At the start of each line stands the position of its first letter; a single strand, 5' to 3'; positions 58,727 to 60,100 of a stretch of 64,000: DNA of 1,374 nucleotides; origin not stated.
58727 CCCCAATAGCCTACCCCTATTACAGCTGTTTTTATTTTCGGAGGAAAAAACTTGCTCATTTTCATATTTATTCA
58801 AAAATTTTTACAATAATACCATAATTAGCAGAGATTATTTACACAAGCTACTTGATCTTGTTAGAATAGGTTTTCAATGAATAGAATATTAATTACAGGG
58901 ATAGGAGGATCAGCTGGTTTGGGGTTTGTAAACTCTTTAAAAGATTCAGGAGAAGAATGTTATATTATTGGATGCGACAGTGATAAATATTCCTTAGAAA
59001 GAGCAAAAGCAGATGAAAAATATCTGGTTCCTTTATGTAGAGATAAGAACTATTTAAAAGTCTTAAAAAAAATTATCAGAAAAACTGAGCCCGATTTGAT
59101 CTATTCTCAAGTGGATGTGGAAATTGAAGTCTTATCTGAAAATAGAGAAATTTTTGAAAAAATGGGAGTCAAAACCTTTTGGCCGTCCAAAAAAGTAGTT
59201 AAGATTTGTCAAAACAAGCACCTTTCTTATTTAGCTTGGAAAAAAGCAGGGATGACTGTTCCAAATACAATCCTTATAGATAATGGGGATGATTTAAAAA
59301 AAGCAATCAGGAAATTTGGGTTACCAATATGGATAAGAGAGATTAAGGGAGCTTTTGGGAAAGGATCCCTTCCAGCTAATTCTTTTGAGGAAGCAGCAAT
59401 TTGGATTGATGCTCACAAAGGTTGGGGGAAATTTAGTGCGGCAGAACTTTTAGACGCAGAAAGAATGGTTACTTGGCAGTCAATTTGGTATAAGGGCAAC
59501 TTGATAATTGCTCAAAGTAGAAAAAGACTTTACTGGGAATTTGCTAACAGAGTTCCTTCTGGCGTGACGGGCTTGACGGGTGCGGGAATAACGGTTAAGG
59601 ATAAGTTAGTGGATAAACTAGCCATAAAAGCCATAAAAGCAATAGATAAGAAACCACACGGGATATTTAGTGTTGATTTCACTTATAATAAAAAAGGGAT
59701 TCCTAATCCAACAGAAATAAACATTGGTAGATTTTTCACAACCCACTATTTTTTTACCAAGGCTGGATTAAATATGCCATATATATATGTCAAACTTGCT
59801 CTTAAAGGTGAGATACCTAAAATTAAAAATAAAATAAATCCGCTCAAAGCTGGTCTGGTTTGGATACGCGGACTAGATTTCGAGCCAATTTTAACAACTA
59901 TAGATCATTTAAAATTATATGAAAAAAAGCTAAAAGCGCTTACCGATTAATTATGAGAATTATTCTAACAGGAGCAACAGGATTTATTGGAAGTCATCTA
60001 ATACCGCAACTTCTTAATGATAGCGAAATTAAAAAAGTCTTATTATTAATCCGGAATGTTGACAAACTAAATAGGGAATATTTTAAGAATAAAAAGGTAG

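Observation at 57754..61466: Nucleotide-sugar tailoring set suggesting an amidated or modified uronic or amino sugar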

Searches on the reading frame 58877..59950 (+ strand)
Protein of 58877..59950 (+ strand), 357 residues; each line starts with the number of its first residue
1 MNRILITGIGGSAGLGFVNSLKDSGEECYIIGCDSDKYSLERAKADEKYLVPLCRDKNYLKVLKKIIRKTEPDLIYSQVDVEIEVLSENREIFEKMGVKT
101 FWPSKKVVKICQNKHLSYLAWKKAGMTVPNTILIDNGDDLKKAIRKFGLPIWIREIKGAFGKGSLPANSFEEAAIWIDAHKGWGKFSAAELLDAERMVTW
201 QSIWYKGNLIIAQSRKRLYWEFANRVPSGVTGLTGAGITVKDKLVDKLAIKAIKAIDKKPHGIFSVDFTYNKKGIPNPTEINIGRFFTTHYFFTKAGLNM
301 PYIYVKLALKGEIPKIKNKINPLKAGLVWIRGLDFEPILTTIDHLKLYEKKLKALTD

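Call 4: search_protein_families(library=pfam, proteins=[window:58877-59950:+])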
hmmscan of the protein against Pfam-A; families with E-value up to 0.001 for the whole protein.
window:58877-59950:+ (357 aa): 2 families
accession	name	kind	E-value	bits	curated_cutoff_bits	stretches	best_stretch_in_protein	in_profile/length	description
PF21360.3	PylC-like_N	-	3.4e-13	50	27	1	4-100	1-95/96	PylC-like, N-terminal domain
PF02222.28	ATP-grasp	-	0.00071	19.7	27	0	121-180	3-63/179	ATP-grasp domain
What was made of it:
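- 58877..59950 (+): ATP-grasp carboxylate-amine ligase of an uncharacterised conserved family (PylC-like N domain). PF21360 (call 4).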

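Call 5: search_protein_families(library=ncbifam, proteins=[window:58877-59950:+], max_evalue=0.01)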
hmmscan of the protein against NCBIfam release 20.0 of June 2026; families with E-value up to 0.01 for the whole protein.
window:58877-59950:+ (357 aa): 26 families (the best 25 are shown)
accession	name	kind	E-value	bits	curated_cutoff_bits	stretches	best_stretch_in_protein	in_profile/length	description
NF009402.0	PRK12767.1-1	equivalog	1.1e-30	106.6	218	1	2-173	3-173/329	carbamoyl phosphate synthase-like protein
NF009405.0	PRK12767.1-4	equivalog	4.9e-22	78.3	390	1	4-328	3-305/320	carbamoyl phosphate synthase-like protein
NF009406.0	PRK12767.1-5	equivalog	2e-16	60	271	1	2-159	3-159/327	carbamoyl phosphate synthase-like protein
NF009403.0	PRK12767.1-2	equivalog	1e-14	54.5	286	1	3-174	2-169/342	carbamoyl phosphate synthase-like protein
NF009404.0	PRK12767.1-3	equivalog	1.8e-11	43.6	316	1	17-133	18-131/344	carbamoyl phosphate synthase-like protein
TIGR00768.1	rimK_fam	subfamily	5.6e-11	42.3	143.4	1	69-179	45-153/276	RimK family alpha-L-glutamate ligase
TIGR02144.1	LysX_arch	equivalog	1.9e-09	37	275.6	1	87-164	57-138/281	lysine biosynthesis protein LysX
NF006766.0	PRK09288.1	equivalog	1.5e-07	30.5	339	1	17-172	27-173/396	formate-dependent phosphoribosylglycinamide formyltransferase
TIGR01142.1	purT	equivalog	1.2e-06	27.7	502.15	1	61-182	52-171/380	phosphoribosylglycinamide formyltransferase 2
NF003671.0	PRK05294.1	equivalog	2e-06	25.7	599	1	18-177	34-192/1058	carbamoyl-phosphate synthase large subunit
NF040722.1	MfnD_Meth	equivalog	2.9e-05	23.7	400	1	36-132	44-137/288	tyramine--L-glutamate ligase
NF009554.0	PRK12999.1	equivalog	2.9e-05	22.1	965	1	25-165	28-173/1147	pyruvate carboxylase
TIGR01369.1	CPSaseII_lrg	equivalog_domain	3e-05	21.8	1027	1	18-174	33-188/1052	carbamoyl-phosphate synthase (glutamine-hydrolyzing) large subunit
NF005525.0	PRK07178.1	equivalog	5.2e-05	22.1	768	1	3-170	4-173/471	acetyl-CoA carboxylase biotin carboxylase subunit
NF006406.0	PRK08654.1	equivalog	5.6e-05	21.8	739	1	18-172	18-176/499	acetyl-CoA carboxylase biotin carboxylase subunit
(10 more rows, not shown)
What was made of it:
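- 58877..59950 (+): NF009402 scores 106.6 bits, below its cut-off of 218 (call 5).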

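Call 8: search_solved_structures(query=window:58877-59947:+, max_evalue=1, show_alignments=2)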
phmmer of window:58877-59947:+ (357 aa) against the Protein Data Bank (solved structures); distinct sequences matched with E-value up to 1: 29.
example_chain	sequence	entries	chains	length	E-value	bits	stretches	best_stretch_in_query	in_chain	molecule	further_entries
2yw2_A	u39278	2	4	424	8.3e-05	24.8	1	91-180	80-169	Phosphoribosylamine--glycine ligase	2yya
3n6r_A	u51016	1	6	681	0.00068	21.8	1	2-177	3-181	Propionyl-CoA carboxylase, alpha subunit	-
8j4z_E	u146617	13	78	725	0.0021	20.2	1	13-174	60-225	Methylcrotonoyl-CoA carboxylase subunit alpha, mitochondrial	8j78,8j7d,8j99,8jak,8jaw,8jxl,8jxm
2vpq_A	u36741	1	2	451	0.0027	19.9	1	2-169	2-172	ACETYL-COA CARBOXYLASE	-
3vpb_A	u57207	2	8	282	0.0034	19.6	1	91-268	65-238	Putative acetylornithine deacetylase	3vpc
1uc9_A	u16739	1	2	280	0.0045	19.1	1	105-163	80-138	lysine biosynthesis enzyme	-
1uc8_A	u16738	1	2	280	0.0047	19.1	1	105-162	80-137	lysine biosynthesis enzyme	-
3vpd_A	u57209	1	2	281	0.0052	18.9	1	105-167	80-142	Ribosomal protein S6 modification protein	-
1ulz_A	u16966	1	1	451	0.0078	18.4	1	2-172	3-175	pyruvate carboxylase n-terminal domain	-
3aw8_A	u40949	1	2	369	0.016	17.3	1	100-185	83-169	Phosphoribosylaminoimidazole carboxylase, ATPase subunit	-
9eb7_A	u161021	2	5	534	0.021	16.9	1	5-172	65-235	Biotin carboxylase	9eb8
7kc7_A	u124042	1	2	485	0.025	16.7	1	43-172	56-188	2-oxoglutarate carboxylase small subunit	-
8q70_A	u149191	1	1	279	0.027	16.6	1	176-271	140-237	tRNA pseudouridine synthase A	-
1e4e_B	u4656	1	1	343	0.035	16.2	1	92-179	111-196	VANCOMYCIN/TEICOPLANIN A-TYPE RESISTANCE PROTEIN VANA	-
7kct_A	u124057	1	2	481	0.035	16.2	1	43-172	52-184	2-oxoglutarate carboxylase small subunit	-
2pn1_A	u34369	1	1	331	0.099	14.7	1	42-158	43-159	Carbamoylphosphate synthase large subunit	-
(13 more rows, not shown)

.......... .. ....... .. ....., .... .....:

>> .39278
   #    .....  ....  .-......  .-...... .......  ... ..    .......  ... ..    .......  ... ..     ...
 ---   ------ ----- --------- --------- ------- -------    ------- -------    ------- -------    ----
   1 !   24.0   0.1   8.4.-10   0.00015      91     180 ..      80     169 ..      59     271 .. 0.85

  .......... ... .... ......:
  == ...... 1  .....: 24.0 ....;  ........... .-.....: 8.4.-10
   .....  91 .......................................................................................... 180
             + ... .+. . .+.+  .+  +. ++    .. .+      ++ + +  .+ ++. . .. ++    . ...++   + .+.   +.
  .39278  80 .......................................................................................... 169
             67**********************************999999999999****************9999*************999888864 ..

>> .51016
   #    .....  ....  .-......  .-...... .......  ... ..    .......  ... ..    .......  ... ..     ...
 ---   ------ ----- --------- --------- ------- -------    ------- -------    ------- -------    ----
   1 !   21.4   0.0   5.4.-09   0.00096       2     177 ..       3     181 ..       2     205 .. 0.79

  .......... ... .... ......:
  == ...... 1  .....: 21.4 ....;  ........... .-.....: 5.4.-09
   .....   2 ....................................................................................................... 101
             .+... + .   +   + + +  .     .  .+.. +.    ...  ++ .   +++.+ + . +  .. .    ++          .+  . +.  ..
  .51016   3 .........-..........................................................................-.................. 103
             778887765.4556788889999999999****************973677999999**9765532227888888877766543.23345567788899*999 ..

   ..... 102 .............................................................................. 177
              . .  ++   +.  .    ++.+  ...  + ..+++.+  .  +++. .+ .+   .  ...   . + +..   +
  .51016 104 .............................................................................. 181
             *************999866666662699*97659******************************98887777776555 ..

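Call 9: find_homologous_proteins(query=window:58877-59947:+)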
Query window:58877-59947:+ (357 aa): 2538 proteins with E <= 0.001 among 6353 candidates; the best 120 are listed.
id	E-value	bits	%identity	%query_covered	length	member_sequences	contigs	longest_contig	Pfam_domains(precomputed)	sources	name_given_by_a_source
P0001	1.7e-239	812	100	100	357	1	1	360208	PF21360.4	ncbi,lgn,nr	ncbi:MAG: carboxylate--amine ligase [Candidatus Daviesbacteria bacterium]|nr:carboxylate--amine liga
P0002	2.1e-179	614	76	94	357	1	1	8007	PF08443.17,PF21360.4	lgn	-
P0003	9.8e-174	595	72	99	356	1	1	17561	PF21360.4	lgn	-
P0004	1.4e-171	588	72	99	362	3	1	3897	PF21360.4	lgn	-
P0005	2.1e-171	588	72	99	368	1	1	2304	PF21360.4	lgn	-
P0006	4.5e-170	583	71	98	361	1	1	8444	PF21360.4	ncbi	-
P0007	5.4e-168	577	70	100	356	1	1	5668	PF02222.28,PF21360.4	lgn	-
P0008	2.1e-154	532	64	100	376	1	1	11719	-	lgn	-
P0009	8.0e-147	507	62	98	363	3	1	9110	PF21360.4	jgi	jgi:hypothetical protein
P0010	2.8e-145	502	61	99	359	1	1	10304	PF21360.4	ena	-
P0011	4.5e-141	488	60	99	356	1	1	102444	PF21360.4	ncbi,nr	ncbi:MAG: carboxylate--amine ligase [Candidatus Omnitrophica bacterium]|nr:carboxylate--amine ligase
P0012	5.6e-140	484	61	99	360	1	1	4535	PF21360.4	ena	-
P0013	1.1e-139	483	58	99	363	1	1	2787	PF21360.4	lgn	-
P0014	3.8e-139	482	57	99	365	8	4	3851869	PF21360.4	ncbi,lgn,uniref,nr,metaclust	ncbi:hypothetical protein Despr_0344 [Desulfobulbus propionicus DSM 2032]|uniref:ATP-grasp domain-co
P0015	4.1e-138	478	59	99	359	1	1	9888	PF21360.4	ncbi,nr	ncbi:MAG: carboxylate--amine ligase [Candidatus Omnitrophica bacterium]|nr:carboxylate--amine ligase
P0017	4.9e-135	468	56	99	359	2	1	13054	PF21360.4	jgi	jgi:hypothetical protein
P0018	1.3e-134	467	58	98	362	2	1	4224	PF21360.4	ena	-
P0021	5.1e-134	465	57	99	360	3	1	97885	PF21360.4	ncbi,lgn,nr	ncbi:MAG: carboxylate--amine ligase [Deltaproteobacteria bacterium]|nr:carboxylate--amine ligase [De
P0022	6.4e-134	465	58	99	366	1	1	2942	PF21360.4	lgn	-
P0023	8.3e-133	461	57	99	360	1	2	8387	PF21360.4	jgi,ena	-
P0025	4.7e-132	458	58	99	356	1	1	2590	PF21360.4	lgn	-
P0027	5.4e-132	458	57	99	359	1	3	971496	-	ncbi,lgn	-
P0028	5.8e-132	458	56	99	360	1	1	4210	PF21360.4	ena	-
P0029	6.8e-132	458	60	99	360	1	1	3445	PF21360.4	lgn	-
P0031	1.3e-131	457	58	99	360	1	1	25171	PF21360.4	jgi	jgi:carbamoyl-phosphate synthase large subunit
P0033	2.5e-131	456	58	96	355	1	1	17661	PF21360.4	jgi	jgi:carbamoyl-phosphate synthase large subunit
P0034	4.1e-131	455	58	97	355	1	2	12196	PF21360.4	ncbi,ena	-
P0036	8.1e-131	454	57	98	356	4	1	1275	PF21360.4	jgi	jgi:hypothetical protein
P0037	1.2e-130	454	57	99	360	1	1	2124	PF21360.4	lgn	-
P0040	2.2e-130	453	57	99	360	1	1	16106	PF21360.4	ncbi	-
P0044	3.7e-130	452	59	99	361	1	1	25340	PF21360.4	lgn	-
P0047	5.8e-130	451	56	97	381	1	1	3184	PF21360.4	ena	-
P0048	6.2e-130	451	57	96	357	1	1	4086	PF21360.4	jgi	jgi:carbamoyl-phosphate synthase large subunit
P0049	6.3e-130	451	58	100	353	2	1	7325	PF21360.4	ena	-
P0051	1.1e-129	451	56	100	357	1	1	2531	PF21360.4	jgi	jgi:carbamoyl-phosphate synthase large subunit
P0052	1.4e-129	450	57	99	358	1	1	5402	PF21360.4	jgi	-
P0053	1.4e-129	450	58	99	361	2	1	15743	PF21360.4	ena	-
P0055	1.7e-129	450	56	99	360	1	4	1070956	PF21360.4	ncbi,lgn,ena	-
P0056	2.0e-129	450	55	99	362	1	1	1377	PF21360.4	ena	-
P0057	2.1e-129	450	57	99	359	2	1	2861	PF21360.4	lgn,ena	-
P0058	2.2e-129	450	59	99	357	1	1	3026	PF21360.4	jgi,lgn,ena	-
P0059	2.8e-129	449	56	97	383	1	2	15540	PF21360.4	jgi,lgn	jgi:carbamoyl-phosphate synthase large subunit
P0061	4.6e-129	449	56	99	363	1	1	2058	PF21360.4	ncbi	-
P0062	5.4e-129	448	56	99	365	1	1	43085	PF21360.4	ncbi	-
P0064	6.4e-129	448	56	99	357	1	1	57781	PF21360.4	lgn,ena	-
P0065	7.4e-129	448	56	99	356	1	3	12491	PF21360.4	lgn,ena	-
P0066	1.1e-128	447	55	99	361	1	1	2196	PF21360.4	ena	-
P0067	1.1e-128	447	58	96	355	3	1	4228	PF02655.20,PF21360.4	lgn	-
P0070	1.5e-128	447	59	95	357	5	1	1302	PF21360.4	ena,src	-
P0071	1.5e-128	447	57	96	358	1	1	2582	PF21360.4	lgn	-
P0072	2.1e-128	446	58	99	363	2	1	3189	PF21360.4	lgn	-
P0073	2.9e-128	446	55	99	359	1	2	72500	PF21360.4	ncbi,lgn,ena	-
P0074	3.0e-128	446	54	99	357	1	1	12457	PF21360.4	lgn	-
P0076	3.6e-128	446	57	99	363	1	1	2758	PF21360.4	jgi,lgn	jgi:carbamoyl-phosphate synthase large subunit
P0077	7.6e-128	445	56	99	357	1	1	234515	-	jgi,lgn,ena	-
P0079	1.3e-127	444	56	99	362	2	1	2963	PF21360.4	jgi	-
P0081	1.6e-127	443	56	98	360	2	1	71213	PF21360.4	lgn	-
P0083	2.4e-127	443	54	99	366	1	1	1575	PF21360.4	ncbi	-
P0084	2.5e-127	443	57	99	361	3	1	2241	PF21360.4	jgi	jgi:carbamoyl-phosphate synthase large subunit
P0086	3.1e-127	443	57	98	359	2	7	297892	PF21360.4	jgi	-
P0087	3.4e-127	442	55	99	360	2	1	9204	PF21360.4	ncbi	-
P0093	7.4e-127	441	55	99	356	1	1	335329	PF21360.4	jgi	jgi:predicted ATP-grasp superfamily ATP-dependent carboligase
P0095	7.6e-127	441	54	99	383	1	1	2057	PF21360.4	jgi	jgi:carbamoyl-phosphate synthase large subunit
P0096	7.7e-127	441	58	95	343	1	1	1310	PF21360.4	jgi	jgi:carbamoyl-phosphate synthase large subunit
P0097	8.2e-127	441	56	99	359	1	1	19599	PF21360.4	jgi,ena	-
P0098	1.1e-126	441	56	99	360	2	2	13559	PF21360.4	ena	-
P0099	1.4e-126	440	59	99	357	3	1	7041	PF21360.4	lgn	-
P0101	1.9e-126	440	59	99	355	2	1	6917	PF21360.4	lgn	-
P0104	2.7e-126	439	57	100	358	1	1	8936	PF21360.4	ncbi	ncbi:MAG: carboxylate--amine ligase [Candidatus Omnitrophota bacterium]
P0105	2.9e-126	439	55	99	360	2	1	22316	PF21360.4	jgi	-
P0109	4.5e-126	439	56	99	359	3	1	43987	PF21360.4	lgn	-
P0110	4.7e-126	439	57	96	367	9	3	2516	PF21360.4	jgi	-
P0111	5.2e-126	438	56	97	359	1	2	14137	PF21360.4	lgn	-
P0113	5.6e-126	438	56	99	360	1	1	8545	PF21360.4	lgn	-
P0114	5.7e-126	438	56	99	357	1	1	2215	PF21360.4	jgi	jgi:carbamoyl-phosphate synthase large subunit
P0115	6.5e-126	438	57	99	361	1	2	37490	PF21360.4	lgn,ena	-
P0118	7.5e-126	438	56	100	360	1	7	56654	PF21360.4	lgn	-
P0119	7.7e-126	438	57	99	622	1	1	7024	PF13847.13,PF13489.13,PF13649.13,PF21360.4,PF08241.19,PF08242.19,PF05401.17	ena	-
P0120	9.0e-126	438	55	99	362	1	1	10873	PF21360.4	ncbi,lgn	ncbi:MAG: carboxylate--amine ligase [Anaerolineae bacterium]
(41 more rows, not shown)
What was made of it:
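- Some sources name family members 'carbamoyl-phosphate synthase large subunit' (call 9).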

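Call 10: find_encoding_contigs(protein=P0014, flank=8000, max_places=3)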
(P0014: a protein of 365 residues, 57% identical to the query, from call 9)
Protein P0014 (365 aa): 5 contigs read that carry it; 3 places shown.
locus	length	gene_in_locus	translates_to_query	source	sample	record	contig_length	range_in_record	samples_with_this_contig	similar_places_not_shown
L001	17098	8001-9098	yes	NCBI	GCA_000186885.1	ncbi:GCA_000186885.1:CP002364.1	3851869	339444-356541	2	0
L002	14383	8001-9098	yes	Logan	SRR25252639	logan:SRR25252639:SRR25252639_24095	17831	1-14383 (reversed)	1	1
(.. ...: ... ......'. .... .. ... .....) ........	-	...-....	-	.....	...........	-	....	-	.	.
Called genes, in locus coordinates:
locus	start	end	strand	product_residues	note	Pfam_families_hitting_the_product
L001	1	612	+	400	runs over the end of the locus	PF13439:Glyco_transf_4, PF13579:Glyco_trans_4_4, PF20706:GT4-conflict, PF00534:Glycos_transf_1, PF13692:Glyco_trans_1_4, PF13524:Glyco_trans_1_2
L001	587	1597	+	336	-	PF00534:Glycos_transf_1 (weak), PF13692:Glyco_trans_1_4 (weak)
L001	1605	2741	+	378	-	PF13477:Glyco_trans_4_2, PF13439:Glyco_transf_4, PF13579:Glyco_trans_4_4, PF00534:Glycos_transf_1, PF13692:Glyco_trans_1_4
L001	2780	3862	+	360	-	PF13480:Acetyltransf_6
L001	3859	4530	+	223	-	PF00702:Hydrolase (weak), PF13419:HAD_2 (weak), PF13242:Hydrolase_like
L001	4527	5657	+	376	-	PF01041:DegT_DnrJ_EryC1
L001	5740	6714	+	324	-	PF00535:Glycos_transf_2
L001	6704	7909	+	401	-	PF00070:Pyr_redox (faint), PF01266:DAO, PF07992:Pyr_redox_2 (faint)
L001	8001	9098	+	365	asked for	PF21360:PylC-like_N (faint)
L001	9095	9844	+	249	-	PF00535:Glycos_transf_2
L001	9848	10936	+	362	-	PF03706:LPG_synthase_TM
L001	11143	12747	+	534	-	PF13231:PMT_2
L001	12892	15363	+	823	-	-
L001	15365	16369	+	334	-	PF01522:Polysacc_deac_1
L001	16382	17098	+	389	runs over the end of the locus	PF01041:DegT_DnrJ_EryC1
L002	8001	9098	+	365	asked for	PF21360:PylC-like_N (faint)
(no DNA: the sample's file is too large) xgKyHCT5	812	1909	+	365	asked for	PF21360:PylC-like_N (faint)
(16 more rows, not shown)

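Call 11: find_encoding_contigs(protein=P0011, flank=8000, max_places=2)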
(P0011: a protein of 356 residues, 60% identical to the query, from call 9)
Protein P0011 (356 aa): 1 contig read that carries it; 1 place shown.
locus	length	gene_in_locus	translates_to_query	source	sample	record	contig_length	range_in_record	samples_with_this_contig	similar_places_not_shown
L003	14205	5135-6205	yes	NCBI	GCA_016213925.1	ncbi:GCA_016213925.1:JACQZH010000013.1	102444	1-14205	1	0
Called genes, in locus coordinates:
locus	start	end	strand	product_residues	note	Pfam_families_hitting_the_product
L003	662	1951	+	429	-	PF00534:Glycos_transf_1, PF13692:Glyco_trans_1_4, PF26337:Gtf3_C (faint)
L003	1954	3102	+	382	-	PF00534:Glycos_transf_1, PF13692:Glyco_trans_1_4, PF26337:Gtf3_C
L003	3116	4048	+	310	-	PF03966:Trm112p (weak), PF01209:Ubie_methyltran (weak), PF13489:Methyltransf_23 (weak), PF08241:Methyltransf_11, PF08242:Methyltransf_12, PF13649:Methyltransf_25, PF13847:Methyltransf_31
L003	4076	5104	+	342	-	PF01408:GFO_IDH_MocA, PF02894:GFO_IDH_MocA_C, PF22725:GFO_IDH_MocA_C3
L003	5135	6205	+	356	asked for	PF21360:PylC-like_N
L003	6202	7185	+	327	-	PF00106:adh_short, PF01370:Epimerase, PF02719:Polysacc_synt_2, PF04321:RmlD_sub_bind, PF08659:KR (weak), PF01073:3Beta_HSD, PF07993:NAD_binding_4 (weak), PF16363:GDP_Man_Dehyd, +1 more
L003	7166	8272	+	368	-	PF00155:Aminotran_1_2, PF01041:DegT_DnrJ_EryC1, PF01053:Cys_Met_Meta_PP, PF00266:Aminotran_5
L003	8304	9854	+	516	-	PF02310:B12-binding, PF04055:Radical_SAM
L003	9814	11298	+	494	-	PF02310:B12-binding, PF04055:Radical_SAM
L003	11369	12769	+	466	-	PF02310:B12-binding, PF04055:Radical_SAM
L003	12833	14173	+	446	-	-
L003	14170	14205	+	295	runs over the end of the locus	-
